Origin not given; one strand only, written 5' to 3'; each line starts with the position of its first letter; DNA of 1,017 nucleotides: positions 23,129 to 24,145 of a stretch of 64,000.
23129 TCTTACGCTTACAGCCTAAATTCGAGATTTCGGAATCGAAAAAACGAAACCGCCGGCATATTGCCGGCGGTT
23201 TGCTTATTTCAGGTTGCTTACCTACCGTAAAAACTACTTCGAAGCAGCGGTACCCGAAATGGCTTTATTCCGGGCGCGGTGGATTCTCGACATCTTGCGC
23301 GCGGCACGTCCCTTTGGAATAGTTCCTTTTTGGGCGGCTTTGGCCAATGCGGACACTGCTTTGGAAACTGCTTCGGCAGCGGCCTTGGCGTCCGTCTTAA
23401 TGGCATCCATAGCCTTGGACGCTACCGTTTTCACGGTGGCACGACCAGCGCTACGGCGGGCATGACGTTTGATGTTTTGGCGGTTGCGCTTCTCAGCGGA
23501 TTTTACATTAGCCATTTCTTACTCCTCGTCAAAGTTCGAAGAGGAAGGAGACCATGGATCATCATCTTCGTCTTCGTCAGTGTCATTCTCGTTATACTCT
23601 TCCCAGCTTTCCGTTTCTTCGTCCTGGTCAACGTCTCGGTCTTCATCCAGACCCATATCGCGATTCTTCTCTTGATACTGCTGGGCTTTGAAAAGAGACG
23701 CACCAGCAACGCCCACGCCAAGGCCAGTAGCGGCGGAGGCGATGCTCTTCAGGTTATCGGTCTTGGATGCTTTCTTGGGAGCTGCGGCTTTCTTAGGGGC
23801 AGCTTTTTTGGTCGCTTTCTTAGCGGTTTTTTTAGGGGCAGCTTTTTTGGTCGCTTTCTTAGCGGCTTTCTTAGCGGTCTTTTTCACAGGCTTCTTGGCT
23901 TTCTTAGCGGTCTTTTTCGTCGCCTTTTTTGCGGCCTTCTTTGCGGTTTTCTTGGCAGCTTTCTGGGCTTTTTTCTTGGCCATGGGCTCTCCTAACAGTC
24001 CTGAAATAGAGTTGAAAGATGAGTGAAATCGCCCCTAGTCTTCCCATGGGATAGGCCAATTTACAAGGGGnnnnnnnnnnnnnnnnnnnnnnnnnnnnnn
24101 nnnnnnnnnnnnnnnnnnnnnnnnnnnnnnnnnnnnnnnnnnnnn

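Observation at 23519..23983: Bipartite histone-H1-like / acidic-tail protein encoded by tandem 39-nt repeats, translationally adjacent to rpsT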

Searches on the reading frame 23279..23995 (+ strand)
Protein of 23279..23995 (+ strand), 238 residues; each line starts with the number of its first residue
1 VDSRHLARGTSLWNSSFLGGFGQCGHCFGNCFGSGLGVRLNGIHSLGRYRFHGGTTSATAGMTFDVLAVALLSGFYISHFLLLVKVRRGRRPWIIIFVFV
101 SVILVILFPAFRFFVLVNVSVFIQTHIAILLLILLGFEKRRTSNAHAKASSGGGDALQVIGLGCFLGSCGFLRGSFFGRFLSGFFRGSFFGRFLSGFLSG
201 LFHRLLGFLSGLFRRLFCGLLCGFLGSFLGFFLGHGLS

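Call 56: list_cluster_members(proteins=[window:23279-23995:+, window:23688-24026:+, window:24071-26323:-, window:23519-23656:-, window:23904-24059:-])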
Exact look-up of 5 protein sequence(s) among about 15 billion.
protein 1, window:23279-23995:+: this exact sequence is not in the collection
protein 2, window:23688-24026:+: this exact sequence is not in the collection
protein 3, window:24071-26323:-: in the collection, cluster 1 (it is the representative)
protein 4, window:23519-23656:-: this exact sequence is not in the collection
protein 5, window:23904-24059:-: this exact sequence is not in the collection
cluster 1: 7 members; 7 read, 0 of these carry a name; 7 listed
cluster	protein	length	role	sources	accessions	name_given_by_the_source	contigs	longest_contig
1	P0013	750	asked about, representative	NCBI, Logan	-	-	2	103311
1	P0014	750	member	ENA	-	-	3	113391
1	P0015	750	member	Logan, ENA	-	-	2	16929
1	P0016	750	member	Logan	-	-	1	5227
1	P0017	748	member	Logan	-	-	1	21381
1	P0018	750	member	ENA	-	-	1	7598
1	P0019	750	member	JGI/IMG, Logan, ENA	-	-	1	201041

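Call 57: find_encoding_contigs(protein=P0014, flank=2000, max_places=4)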
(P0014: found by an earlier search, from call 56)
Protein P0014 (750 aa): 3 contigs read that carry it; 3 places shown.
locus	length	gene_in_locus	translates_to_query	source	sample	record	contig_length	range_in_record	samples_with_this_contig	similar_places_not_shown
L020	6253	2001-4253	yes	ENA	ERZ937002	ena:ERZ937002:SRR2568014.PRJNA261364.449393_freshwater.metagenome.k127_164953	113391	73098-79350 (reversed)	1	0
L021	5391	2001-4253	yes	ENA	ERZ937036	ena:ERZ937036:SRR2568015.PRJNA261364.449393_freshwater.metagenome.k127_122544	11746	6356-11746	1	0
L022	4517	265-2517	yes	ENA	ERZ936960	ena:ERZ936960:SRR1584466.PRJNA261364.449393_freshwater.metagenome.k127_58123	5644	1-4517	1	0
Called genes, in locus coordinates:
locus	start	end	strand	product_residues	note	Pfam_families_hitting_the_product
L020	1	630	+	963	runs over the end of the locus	PF04760:IF2_N, PF00009:GTP_EFTU, PF00025:Arf (weak), PF01926:MMR_HSR1, PF02421:FeoB_N (weak), PF03144:GTP_EFTU_D2 (faint), PF22042:EF-G_D2, PF11987:IF-2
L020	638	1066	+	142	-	PF02033:RBFA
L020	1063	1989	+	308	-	PF01509:TruB_N, PF16198:TruB_C_2 (weak)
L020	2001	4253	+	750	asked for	PF13400:Tad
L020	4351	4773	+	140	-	-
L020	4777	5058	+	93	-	-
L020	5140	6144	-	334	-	PF21694:DNA_pol3_delta_C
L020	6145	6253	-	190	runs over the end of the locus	PF04390:LptE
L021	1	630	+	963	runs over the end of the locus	PF04760:IF2_N, PF00009:GTP_EFTU, PF00025:Arf (weak), PF01926:MMR_HSR1, PF02421:FeoB_N (weak), PF03144:GTP_EFTU_D2 (faint), PF22042:EF-G_D2, PF11987:IF-2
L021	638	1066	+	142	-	PF02033:RBFA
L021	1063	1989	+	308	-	PF01509:TruB_N, PF16198:TruB_C_2 (weak)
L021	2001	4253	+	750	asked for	PF13400:Tad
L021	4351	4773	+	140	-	-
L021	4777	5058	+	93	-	-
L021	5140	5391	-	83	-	?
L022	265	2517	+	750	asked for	PF13400:Tad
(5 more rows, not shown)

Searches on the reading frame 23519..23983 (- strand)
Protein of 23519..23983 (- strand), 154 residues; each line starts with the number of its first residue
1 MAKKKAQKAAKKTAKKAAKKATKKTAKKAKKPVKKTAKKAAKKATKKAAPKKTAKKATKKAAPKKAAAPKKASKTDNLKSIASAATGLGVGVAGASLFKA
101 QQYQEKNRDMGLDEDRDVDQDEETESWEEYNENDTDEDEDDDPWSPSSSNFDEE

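Call 4: search_protein_families(library=pfam, proteins=[window:23519-23983:-], max_evalue=0.1)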
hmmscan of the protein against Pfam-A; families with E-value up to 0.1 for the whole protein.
window:23519-23983:- (154 aa): 2 families
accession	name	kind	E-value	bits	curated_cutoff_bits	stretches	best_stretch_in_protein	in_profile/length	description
PF15090.11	DUF4553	-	0.016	14.6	27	1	2-83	361-442/479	Domain of unknown function (DUF4553)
PF04888.17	SseC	-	0.094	12.7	30.2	0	6-101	156-248/312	Secretion system effector C (SseC) like family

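Call 6: find_homologous_proteins(query=window:23519-23983:-, max_evalue=0.001)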
Query window:23519-23983:- (154 aa): 5 proteins with E <= 0.001 among 8000 candidates.
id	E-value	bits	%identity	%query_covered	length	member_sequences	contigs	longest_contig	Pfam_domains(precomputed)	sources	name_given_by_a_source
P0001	8.3e-18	83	50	24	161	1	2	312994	-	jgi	jgi:hypothetical protein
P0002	1.6e-10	60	33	77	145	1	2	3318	-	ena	-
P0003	1.6e-6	47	-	-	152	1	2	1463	-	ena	-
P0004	3.5e-4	39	-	-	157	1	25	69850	PF02201.24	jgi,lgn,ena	jgi:chromatin remodeling complex protein RSC6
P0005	4.7e-4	39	-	-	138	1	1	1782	-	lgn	-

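Call 7: search_protein_families(library=ncbifam, proteins=[window:23519-23983:-], max_evalue=1)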
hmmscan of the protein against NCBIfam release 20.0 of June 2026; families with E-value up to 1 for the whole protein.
window:23519-23983:- (154 aa): 6 families
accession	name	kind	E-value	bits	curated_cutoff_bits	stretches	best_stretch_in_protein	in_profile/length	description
NF004560.0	PRK05901.1-1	equivalog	0.00041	19.6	711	1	5-142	37-174/516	RNA polymerase sigma factor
NF004561.0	PRK05901.1-3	equivalog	0.041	13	582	1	4-141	61-198/537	RNA polymerase sigma factor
NF009040.0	PRK12373.1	equivalog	0.055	13.2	514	1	5-84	254-331/400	NADH-quinone oxidoreductase subunit E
NF010381.0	PRK13808.1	equivalog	0.21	11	426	1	2-85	237-318/335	adenylate kinase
NF011313.0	PRK14724.1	equivalog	0.41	8.3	1088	1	9-75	852-919/988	DNA topoisomerase III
NF038014.1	Chlamy_inclu_1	subfamily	0.86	9.9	200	1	11-89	46-125/238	inclusion-associated protein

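Call 9: find_encoding_contigs(protein=P0001, flank=6000, max_places=3)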
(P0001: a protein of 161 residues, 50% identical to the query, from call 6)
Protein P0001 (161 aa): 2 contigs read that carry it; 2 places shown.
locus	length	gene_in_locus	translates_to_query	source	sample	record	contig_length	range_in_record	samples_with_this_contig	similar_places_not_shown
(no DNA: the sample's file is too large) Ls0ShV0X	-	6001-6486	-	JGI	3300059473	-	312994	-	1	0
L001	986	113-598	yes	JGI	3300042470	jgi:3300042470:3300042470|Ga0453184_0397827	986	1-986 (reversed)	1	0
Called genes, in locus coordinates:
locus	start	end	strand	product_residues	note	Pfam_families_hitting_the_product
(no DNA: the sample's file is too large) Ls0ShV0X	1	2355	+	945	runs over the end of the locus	PF04760:IF2_N, PF04760:IF2_N, PF00009:GTP_EFTU, PF00025:Arf (weak), PF01926:MMR_HSR1, PF02421:FeoB_N (weak), PF22042:EF-G_D2, PF11987:IF-2, +1 more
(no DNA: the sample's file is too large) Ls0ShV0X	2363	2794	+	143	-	PF02033:RBFA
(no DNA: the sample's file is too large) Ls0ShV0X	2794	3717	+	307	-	PF01509:TruB_N, PF16198:TruB_C_2 (weak)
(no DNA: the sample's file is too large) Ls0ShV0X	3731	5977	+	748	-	PF13400:Tad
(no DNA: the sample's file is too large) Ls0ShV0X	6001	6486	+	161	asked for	-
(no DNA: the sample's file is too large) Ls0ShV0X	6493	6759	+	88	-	PF01649:Ribosomal_S20p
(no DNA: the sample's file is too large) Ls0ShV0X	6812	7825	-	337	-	PF21694:DNA_pol3_delta_C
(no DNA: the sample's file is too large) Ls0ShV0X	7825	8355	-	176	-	PF04390:LptE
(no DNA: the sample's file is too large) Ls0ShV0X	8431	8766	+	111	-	PF05258:DciA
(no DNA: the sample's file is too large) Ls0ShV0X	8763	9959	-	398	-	PF06245:DUF1015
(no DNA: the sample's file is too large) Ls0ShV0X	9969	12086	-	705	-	PF13432:TPR_16 (faint), PF14559:TPR_19 (faint), PF00515:TPR_1 (faint), PF07719:TPR_2 (faint), PF13181:TPR_8 (faint), PF13428:TPR_14 (faint)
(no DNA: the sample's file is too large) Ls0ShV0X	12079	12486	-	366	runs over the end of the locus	PF01168:Ala_racemase_N, PF00842:Ala_racemase_C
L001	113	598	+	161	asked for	-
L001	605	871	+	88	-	PF01649:Ribosomal_S20p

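Call 10: find_encoding_contigs(protein=P0002, flank=6000, max_places=3)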
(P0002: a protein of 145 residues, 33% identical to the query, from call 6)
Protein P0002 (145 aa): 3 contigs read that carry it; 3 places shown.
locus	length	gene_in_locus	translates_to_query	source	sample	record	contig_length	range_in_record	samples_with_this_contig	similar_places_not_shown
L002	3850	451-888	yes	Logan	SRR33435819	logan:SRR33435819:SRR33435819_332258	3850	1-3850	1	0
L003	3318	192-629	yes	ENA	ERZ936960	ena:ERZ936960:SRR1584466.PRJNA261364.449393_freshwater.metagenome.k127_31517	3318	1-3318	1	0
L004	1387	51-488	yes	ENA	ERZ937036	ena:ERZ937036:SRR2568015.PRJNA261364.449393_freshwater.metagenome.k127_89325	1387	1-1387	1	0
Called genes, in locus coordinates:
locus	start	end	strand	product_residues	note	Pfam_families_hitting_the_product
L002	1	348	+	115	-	?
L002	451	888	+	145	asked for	-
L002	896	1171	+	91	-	PF01649:Ribosomal_S20p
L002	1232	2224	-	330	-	PF21694:DNA_pol3_delta_C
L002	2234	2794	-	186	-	PF04390:LptE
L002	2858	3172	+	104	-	PF05258:DciA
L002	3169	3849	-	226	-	?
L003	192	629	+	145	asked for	-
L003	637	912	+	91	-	PF01649:Ribosomal_S20p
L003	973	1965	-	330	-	PF21694:DNA_pol3_delta_C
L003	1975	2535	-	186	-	PF04390:LptE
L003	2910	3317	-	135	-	?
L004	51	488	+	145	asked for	-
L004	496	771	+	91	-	PF01649:Ribosomal_S20p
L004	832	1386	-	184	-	?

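Call 28: list_cluster_members(proteins=[window:23519-23983:-, window:23234-23515:-, window:22143-23147:+, window:26335-27276:-])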
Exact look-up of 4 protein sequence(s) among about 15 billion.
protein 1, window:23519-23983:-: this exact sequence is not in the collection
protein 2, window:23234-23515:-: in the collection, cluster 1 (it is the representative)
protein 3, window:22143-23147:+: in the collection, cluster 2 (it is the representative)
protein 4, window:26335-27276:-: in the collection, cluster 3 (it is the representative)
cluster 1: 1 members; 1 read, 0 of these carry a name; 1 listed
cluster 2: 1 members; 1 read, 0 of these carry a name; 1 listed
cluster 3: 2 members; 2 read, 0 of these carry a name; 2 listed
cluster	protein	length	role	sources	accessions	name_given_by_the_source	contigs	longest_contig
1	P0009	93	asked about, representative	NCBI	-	-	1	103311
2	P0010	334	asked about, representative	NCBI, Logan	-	-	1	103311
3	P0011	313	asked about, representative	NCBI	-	-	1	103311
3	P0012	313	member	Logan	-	-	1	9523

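Call 30: find_encoding_contigs(protein=P0009, flank=4000, max_places=2)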
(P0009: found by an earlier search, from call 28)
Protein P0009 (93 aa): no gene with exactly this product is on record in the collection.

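Call 31: find_encoding_contigs(protein=P0010, flank=4000, max_places=2)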
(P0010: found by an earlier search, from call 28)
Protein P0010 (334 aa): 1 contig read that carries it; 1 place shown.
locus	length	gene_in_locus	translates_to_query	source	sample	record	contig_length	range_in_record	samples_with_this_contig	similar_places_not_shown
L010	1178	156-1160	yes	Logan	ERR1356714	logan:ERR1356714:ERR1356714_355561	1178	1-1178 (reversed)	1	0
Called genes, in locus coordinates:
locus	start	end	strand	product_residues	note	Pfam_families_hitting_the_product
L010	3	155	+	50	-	?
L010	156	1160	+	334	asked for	PF21694:DNA_pol3_delta_C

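Call 48: find_encoding_contigs(protein=P0003, flank=3000, max_places=3)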
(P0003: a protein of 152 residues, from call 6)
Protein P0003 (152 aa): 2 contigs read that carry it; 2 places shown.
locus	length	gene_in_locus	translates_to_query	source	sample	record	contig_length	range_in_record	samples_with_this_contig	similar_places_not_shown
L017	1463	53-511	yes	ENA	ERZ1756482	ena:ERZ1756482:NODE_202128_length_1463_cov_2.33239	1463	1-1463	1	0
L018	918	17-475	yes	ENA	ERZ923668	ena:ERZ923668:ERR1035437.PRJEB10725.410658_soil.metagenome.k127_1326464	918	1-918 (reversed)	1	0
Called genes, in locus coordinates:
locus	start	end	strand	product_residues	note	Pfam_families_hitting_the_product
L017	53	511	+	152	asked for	-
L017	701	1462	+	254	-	?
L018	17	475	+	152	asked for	-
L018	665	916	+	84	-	?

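Call 49: find_encoding_contigs(protein=P0005, flank=3000, max_places=3)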
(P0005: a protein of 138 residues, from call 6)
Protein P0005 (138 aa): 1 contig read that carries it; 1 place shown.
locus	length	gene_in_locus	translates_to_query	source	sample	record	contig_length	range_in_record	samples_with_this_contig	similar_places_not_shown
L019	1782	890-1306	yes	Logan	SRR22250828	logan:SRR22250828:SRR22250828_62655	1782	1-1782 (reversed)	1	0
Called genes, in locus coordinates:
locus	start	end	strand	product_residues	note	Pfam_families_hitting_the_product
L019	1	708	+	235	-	?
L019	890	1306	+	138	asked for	-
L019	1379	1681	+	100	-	-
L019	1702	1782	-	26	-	?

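Call 50: predict_structure(protein=window:23522-23983:-)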
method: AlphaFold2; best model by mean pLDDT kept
length: 154 residues; sequences in the alignment: 1
mean_pLDDT: 64.9   pTM: 0.26
mean pLDDT of the five models: 64.9, 64.4, 63.8, 63.1, 58.7
residues with pLDDT >= 90: 20; 70-90: 25; 50-70: 88; < 50: 21
segments of 3 or more residues with pLDDT < 50: 89-92, 110-113
pLDDT, mean of each block of 10 residues (from residue 1): 83 93 89 89 73 59 54 63 55 50 55 50 55 53 56 56
secondary structure, 60 per line:
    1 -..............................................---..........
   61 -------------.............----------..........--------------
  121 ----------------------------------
elements in order: H2-47 H51-60 H74-86 H97-106

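Call 51: search_protein_families(library=pfam, proteins=[L017:701-1462:+, L019:1379-1681:+, L019:1-708:+, L018:665-916:+], max_evalue=0.01)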
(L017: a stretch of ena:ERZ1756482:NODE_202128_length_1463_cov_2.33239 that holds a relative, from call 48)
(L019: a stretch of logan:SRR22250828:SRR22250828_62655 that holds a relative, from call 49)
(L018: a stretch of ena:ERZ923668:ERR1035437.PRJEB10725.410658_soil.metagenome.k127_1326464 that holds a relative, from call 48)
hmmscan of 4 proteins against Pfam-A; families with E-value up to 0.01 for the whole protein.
L017:701-1462:+ (254 aa): 1 family
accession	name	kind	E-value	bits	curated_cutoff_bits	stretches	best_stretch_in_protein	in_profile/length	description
PF03349.22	Toluene_X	-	2.1e-19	69.8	29.7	1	20-248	6-246/421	Outer membrane protein transport protein (OMPP1/FadL/TodX)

L019:1379-1681:+ (100 aa): 1 family
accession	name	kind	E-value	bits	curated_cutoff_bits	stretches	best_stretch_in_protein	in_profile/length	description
PF21164.2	Dumpy_DPY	-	9.6e-05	22.7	27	1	79-97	4-21/24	Dumpy, DPY module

L019:1-708:+ (235 aa): 2 families
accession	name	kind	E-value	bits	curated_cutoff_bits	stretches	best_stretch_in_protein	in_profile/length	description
PF00669.25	Flagellin_N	-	5.1e-25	88.6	26.6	1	1-99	39-137/139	Bacterial flagellin N-terminal helical region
PF00700.27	Flagellin_C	-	3.9e-21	75.6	23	1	150-234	2-86/86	Bacterial flagellin C-terminal helical region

L018:665-916:+ (84 aa): 0 families

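Call 75: search_protein_families(library=pfam, alignment_id=A6, max_evalue=0.01)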
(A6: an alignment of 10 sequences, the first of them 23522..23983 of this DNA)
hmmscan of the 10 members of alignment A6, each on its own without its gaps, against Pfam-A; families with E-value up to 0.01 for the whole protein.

A. member 1, window:23522-23983:- (154 aa): 0 families

B. families by the number of members that match (of 10 scanned): 0 families

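Call 85: predict_structure(alignment_id=A8)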
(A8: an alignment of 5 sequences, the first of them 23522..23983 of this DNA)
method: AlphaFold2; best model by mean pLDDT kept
length: 154 residues; sequences in the alignment: 5
mean_pLDDT: 51.5   pTM: 0.11
mean pLDDT of the five models: 51.5, 50.6, 50.1, 49.7, 48.9
residues with pLDDT >= 90: 0; 70-90: 0; 50-70: 98; < 50: 56
segments of 3 or more residues with pLDDT < 50: 11-13, 22-27, 40-45, 47-50, 53-56, 58-62, 64-68, 70-72
pLDDT, mean of each block of 10 residues (from residue 1): 50 47 48 53 47 48 45 52 54 54 55 51 52 55 61 55
secondary structure, 60 per line:
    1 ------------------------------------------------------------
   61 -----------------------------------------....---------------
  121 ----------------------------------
elements in order: H102-105
